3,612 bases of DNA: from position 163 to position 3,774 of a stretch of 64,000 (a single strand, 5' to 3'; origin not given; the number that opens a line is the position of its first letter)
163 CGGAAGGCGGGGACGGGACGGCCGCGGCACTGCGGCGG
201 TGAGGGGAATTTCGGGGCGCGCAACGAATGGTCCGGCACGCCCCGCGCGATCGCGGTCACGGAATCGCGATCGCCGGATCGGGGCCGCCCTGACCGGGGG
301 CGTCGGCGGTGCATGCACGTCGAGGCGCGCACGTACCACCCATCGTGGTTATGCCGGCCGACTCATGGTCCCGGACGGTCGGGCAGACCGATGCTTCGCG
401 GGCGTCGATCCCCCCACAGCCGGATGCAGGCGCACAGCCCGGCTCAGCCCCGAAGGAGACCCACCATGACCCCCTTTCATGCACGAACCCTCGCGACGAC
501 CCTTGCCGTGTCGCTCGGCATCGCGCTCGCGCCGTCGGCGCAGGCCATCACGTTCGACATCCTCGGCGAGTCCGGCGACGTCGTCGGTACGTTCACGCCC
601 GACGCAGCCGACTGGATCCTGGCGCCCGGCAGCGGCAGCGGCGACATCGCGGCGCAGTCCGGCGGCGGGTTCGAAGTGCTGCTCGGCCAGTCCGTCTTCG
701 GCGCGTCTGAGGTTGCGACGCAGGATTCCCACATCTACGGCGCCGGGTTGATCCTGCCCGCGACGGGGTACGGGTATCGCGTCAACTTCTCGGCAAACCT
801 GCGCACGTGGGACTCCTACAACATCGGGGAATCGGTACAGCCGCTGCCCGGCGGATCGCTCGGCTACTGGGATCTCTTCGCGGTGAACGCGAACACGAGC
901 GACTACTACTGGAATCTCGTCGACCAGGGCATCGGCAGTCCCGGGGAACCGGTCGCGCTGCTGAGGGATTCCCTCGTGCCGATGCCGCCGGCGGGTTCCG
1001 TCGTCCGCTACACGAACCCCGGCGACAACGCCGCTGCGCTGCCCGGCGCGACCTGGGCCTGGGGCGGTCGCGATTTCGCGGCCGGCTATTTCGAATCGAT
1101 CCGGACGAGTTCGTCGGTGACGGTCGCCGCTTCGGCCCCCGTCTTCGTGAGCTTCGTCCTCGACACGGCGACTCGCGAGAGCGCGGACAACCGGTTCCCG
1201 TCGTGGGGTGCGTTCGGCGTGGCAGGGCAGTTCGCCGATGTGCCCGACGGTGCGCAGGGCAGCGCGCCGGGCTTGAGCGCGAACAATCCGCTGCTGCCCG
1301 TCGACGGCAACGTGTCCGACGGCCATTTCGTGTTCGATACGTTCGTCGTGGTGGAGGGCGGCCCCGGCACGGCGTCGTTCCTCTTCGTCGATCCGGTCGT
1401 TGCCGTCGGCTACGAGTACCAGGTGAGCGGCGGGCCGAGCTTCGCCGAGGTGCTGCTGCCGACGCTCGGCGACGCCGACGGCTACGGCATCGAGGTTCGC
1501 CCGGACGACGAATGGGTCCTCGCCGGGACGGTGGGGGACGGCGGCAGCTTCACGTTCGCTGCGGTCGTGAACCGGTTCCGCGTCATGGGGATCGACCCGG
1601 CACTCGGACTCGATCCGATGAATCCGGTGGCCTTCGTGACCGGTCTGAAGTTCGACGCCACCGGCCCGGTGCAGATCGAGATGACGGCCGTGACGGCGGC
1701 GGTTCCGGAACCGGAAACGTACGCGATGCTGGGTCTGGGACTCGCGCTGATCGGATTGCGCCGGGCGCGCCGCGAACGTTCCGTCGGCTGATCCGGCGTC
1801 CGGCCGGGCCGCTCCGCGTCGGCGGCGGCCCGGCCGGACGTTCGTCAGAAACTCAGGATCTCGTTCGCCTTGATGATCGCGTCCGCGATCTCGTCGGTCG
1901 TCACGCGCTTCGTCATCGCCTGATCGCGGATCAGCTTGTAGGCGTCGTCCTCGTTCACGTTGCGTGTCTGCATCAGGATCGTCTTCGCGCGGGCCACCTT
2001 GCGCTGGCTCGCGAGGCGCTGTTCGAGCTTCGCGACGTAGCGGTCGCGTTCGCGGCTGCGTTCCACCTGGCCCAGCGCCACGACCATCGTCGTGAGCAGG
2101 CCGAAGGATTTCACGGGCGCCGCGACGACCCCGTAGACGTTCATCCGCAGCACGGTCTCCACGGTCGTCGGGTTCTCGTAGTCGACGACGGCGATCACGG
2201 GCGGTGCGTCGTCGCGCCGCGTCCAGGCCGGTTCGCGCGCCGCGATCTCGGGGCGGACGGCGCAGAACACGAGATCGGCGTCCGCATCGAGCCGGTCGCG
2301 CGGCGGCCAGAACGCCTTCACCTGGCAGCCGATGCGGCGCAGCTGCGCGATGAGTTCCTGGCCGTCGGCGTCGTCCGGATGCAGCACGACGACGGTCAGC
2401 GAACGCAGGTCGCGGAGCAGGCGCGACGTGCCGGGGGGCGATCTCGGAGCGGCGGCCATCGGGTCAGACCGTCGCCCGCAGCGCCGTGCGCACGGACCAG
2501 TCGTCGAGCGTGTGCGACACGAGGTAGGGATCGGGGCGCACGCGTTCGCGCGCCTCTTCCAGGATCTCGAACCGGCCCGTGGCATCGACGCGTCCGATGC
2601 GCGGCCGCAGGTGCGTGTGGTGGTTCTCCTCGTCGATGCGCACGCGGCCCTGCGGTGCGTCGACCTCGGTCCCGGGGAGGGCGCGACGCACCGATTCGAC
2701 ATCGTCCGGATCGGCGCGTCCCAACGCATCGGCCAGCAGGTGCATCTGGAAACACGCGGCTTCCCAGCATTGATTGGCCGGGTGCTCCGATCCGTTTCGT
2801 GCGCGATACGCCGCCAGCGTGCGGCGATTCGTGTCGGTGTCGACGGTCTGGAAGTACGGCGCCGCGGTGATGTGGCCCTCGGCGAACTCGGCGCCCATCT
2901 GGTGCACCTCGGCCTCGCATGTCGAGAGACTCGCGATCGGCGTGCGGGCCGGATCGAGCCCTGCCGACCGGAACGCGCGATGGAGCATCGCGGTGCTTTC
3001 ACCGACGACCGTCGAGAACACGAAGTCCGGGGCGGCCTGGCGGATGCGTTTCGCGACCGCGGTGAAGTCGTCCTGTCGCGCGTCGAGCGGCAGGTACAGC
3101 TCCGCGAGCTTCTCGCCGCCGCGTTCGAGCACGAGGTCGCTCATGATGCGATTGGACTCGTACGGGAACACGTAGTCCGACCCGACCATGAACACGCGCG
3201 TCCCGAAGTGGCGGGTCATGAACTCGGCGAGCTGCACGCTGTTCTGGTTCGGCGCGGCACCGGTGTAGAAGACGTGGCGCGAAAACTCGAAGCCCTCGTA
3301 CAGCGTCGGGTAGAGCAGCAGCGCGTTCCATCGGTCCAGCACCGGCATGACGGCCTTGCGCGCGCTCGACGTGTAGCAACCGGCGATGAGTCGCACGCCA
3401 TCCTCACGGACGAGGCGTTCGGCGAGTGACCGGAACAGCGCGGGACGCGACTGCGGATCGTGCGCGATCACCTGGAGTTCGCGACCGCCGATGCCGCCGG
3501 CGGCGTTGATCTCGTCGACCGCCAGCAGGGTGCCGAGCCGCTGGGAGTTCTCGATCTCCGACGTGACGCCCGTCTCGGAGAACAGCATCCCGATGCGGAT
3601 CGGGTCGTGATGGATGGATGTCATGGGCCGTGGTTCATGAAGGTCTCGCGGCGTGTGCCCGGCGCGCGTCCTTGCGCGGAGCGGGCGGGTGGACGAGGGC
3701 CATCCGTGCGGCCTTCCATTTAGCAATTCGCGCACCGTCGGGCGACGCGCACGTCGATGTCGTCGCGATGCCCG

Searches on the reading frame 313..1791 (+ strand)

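Call 44: search_protein_families(library=pfam, proteins=[window:313-1791:+])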
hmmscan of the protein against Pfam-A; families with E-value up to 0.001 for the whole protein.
window:313-1791:+ (492 aa): 1 family
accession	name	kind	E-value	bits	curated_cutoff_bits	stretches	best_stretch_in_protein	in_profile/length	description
PF07589.16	PEP-CTERM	-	1.9e-06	28.1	20.7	1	463-487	1-24/24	PEP-CTERM motif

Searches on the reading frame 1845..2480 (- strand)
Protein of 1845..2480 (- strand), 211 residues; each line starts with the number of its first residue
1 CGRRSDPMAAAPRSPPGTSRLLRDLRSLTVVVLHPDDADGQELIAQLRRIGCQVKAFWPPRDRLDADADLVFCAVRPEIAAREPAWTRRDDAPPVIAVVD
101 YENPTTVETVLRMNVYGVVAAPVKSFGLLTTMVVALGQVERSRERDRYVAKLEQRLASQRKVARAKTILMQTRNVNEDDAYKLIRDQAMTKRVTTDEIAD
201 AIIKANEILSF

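Call 6: search_protein_families(library=pfam, proteins=[window:1845-2480:-])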
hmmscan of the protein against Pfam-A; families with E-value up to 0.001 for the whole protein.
window:1845-2480:- (211 aa): 2 families
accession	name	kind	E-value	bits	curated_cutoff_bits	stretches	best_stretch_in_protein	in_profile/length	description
PF21332.3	AmiR_N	-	2e-36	124.8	27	1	28-135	1-110/111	AmiR, N-terminal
PF03861.19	ANTAR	-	1.2e-14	54.3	27.3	1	150-203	1-54/54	ANTAR domain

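Call 55: search_solved_structures(query=window:1845-2480:-, show_alignments=1)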
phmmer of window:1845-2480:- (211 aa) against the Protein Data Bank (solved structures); distinct sequences matched with E-value up to 0.001: 3.
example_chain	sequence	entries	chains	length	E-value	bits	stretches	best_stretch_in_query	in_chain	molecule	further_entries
1qo0_D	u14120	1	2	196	6.7e-24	88.1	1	19-202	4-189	AMIR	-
6wsh_A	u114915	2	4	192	1.4e-07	34.8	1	95-205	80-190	Response regulator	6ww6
1s8n_A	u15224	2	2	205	1.2e-06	31.8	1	93-204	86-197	putative antiterminator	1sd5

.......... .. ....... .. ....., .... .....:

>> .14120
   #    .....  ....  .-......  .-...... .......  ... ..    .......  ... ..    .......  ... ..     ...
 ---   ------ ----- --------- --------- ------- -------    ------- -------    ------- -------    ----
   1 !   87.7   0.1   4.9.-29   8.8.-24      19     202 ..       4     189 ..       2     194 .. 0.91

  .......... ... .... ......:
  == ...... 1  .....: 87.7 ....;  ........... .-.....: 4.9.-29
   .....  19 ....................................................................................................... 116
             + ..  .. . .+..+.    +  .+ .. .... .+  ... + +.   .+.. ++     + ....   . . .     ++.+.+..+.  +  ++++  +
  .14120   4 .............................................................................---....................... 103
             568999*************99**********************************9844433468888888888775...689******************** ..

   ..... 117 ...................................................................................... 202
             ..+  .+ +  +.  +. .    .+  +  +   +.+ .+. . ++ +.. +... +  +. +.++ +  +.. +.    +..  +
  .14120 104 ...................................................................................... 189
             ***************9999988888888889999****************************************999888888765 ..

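Call 85: search_protein_families(library=ncbifam, proteins=[window:1845-2459:-], max_evalue=1e-10)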
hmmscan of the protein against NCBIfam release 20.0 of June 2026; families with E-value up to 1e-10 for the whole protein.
window:1845-2459:- (204 aa): 0 families

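Call 86: search_solved_structures(query=window:1845-2459:-, show_alignments=3)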
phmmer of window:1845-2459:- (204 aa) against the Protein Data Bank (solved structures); distinct sequences matched with E-value up to 0.001: 3.
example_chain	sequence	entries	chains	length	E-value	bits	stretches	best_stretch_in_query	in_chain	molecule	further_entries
1qo0_D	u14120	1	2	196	6.1e-24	88.2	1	12-195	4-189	AMIR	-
6wsh_A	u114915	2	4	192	1.3e-07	34.9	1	88-198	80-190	Response regulator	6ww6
1s8n_A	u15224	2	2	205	1.2e-06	31.7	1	86-197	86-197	putative antiterminator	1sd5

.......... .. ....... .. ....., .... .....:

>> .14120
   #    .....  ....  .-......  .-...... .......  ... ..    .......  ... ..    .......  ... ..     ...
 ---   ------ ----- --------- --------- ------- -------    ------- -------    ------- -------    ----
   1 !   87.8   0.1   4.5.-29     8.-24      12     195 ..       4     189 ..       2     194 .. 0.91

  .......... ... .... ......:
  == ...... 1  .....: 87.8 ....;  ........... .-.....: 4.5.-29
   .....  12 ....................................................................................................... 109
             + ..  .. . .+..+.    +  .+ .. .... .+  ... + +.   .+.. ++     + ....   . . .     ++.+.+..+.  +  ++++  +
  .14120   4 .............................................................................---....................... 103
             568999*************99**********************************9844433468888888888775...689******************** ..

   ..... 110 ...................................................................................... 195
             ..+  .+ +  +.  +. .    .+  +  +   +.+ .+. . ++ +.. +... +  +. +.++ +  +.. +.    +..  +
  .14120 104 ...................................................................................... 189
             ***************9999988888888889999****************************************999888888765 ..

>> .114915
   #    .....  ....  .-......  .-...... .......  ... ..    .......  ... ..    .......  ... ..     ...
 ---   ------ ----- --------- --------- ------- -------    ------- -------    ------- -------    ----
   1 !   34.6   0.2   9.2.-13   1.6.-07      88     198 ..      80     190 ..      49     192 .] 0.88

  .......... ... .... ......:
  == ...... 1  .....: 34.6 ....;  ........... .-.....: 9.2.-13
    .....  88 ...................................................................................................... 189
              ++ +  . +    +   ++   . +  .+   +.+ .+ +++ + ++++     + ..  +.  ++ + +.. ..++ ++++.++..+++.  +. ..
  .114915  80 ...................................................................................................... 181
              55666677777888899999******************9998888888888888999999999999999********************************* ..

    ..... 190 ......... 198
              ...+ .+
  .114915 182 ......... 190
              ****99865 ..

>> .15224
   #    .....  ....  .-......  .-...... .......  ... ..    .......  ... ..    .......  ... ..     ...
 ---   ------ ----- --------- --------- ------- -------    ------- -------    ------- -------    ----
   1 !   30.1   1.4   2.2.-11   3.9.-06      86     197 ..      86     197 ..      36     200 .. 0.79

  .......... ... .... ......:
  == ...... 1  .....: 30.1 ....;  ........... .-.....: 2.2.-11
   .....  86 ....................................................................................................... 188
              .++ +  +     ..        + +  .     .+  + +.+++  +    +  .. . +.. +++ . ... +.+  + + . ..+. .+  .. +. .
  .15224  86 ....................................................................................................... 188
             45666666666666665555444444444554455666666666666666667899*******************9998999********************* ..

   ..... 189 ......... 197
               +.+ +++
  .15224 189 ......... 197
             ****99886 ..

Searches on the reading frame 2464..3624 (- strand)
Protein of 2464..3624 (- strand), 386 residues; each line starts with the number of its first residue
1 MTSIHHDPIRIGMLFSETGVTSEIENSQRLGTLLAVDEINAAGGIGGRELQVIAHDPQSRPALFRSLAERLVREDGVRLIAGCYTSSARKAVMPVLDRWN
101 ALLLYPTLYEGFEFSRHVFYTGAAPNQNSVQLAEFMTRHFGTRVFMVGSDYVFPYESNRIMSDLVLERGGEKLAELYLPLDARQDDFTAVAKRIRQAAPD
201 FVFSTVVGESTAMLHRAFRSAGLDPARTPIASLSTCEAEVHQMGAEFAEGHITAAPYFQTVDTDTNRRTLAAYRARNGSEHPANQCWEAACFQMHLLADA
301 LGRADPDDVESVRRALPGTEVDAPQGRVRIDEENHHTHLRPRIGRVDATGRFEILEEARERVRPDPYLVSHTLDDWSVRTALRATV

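Call 6: search_protein_families(library=pfam, proteins=[window:2464-3624:-])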
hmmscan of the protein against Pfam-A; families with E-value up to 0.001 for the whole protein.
window:2464-3624:- (386 aa): 3 families
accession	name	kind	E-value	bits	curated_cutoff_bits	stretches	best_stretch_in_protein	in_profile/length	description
PF13433.12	Peripla_BP_5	-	1.9e-135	452.1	27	1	9-370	1-360/363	Periplasmic binding protein domain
PF13458.12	Peripla_BP_6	-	2e-73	248.5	31.7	1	8-350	1-342/343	Periplasmic binding protein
PF01094.35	ANF_receptor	-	0.0005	19.7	25.4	1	33-126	7-102/353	Receptor family ligand binding region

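Call 10: find_related_loci(query=window:2464-3624:-, collection=genome_contigs, flank=4000)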
Query window:2464-3624:- (386 aa) in genome_contigs; peptide patterns used: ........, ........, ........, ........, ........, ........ (x = any residue, [..] = any of these).
33 stretches matched a pattern; 3 encode a relative of the query (tblastn E <= 1e-3); 3 distinct loci.
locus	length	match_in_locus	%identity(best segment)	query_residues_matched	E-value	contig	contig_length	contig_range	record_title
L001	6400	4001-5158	72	1-386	0e+0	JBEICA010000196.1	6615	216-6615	MAG: Burkholderiales bacterium isolate Sample-101-S75-bin-104 Sample_101_S75-bin_104-k141_2712085, whole genome shotgun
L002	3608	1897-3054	71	1-386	0e+0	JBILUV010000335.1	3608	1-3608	MAG: Burkholderiales bacterium isolate ME2018-08-14_3300043803_group8_bin116 Rohwer_bin2340_scaffold_59524_c1, whole gen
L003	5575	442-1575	66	2-379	0e+0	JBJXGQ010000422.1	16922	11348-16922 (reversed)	MAG: Burkholderiales bacterium isolate F1F2.bin.209 k127_5840924, whole genome shotgun sequence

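Call 56: search_solved_structures(query=window:2464-3624:-, show_alignments=1)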
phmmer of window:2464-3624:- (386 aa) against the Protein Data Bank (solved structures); distinct sequences matched with E-value up to 0.001: 30.
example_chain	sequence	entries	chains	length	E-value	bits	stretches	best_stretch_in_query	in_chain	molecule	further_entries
1pea_A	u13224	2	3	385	1.9e-109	369.2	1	5-378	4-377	AMIDASE OPERON | AMIC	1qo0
1qnl_A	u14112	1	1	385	9.2e-109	366.9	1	5-378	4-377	ALIPHATIC AMIDASE EXPRESSION-REGULATING PROTEIN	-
8tg1_A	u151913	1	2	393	4.8e-76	259.3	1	7-371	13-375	Extracellular ligand-binding receptor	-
7s6f_A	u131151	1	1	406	2e-63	217.8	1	6-365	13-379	Putative urea ABC transporter, urea binding protein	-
8hic_A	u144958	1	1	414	5e-62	213.1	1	6-365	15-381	Putative urea ABC transporter, substrate binding protein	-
7s6e_A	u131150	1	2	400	5.6e-60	206.4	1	5-365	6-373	Urea ABC transporter, periplasmic urea-binding protein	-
3n0x_A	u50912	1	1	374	1.4e-16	63.6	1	7-360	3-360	Possible substrate binding protein of ABC transporter system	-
3nnd_B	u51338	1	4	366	1.7e-16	63.4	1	7-357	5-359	Possible substrate binding protein of ABC transporter system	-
4ey3_A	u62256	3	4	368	1.3e-14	57.2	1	7-338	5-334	Twin-arginine translocation pathway signal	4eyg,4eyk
4gnr_A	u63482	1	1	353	2e-14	56.6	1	3-304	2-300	ABC transporter substrate-binding protein-branched chain amino acid transport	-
3i45_A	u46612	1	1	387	3.3e-14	55.8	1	9-346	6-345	Twin-arginine translocation pathway signal protein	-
4f06_A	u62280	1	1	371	4e-13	52.2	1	7-345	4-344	Extracellular ligand-binding receptor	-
4zpj_A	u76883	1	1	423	6.6e-12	48.2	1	4-335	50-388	Extracellular ligand-binding receptor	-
4evs_A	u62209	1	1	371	8e-11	44.7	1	7-338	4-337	PUTATIVE ABC TRANSPORTER SUBUNIT, SUBSTRATE-BINDING COMPONENT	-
1z15_A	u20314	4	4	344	4.8e-10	42.1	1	9-333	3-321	Leu/Ile/Val-binding protein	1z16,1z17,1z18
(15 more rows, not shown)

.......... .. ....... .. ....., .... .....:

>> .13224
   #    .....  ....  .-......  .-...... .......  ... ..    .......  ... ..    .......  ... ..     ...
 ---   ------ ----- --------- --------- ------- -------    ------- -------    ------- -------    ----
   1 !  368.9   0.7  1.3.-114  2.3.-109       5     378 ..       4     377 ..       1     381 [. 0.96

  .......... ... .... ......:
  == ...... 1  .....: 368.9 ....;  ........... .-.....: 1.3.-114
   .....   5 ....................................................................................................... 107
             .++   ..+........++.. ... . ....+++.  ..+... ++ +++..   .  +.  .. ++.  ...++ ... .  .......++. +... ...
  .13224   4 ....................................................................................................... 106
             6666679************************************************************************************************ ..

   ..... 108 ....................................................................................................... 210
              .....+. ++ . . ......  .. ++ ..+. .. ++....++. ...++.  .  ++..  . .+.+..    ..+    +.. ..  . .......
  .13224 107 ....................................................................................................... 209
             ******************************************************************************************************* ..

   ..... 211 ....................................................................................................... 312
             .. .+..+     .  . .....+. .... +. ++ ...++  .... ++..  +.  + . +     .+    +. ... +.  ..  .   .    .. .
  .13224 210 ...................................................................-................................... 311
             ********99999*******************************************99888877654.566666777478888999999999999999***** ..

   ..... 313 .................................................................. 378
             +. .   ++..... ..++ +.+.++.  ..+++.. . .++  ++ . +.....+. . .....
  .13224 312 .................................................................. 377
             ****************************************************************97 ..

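Call 83: find_encoding_contigs(protein=window:2464-3624:-, flank=1500, max_places=4)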
Protein window:2464-3624:- (386 aa): 2 contigs read that carry it; 1 place shown.
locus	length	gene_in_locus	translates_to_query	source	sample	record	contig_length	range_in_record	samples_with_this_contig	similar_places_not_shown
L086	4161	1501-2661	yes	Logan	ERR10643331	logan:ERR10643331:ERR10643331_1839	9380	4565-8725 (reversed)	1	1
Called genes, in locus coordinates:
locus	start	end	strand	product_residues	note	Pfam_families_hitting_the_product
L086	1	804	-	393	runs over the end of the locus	PF13433:Peripla_BP_5, PF13458:Peripla_BP_6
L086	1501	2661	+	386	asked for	PF13433:Peripla_BP_5, PF13458:Peripla_BP_6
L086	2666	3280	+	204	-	PF21332:AmiR_N, PF03861:ANTAR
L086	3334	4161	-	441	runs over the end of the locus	PF07589:PEP_exosort_dom (weak)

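Call 85: search_protein_families(library=ncbifam, proteins=[window:2464-3624:-], max_evalue=1e-10)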
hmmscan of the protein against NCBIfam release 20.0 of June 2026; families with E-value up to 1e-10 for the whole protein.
window:2464-3624:- (386 aa): 3 families
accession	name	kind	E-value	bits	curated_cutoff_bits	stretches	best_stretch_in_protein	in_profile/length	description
TIGR03407.1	urea_ABC_UrtA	exception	6.2e-96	321.4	492.75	1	9-367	1-360/361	urea ABC transporter substrate-binding protein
TIGR03669.1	urea_ABC_arch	equivalog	2.1e-54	185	494.8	1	9-360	1-350/375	urea ABC transporter substrate-binding protein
NF011933.0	PRK15404.1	subfamily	2.5e-15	56.4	477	1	5-333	23-347/370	high-affinity branched-chain amino acid ABC transporter substrate-binding protein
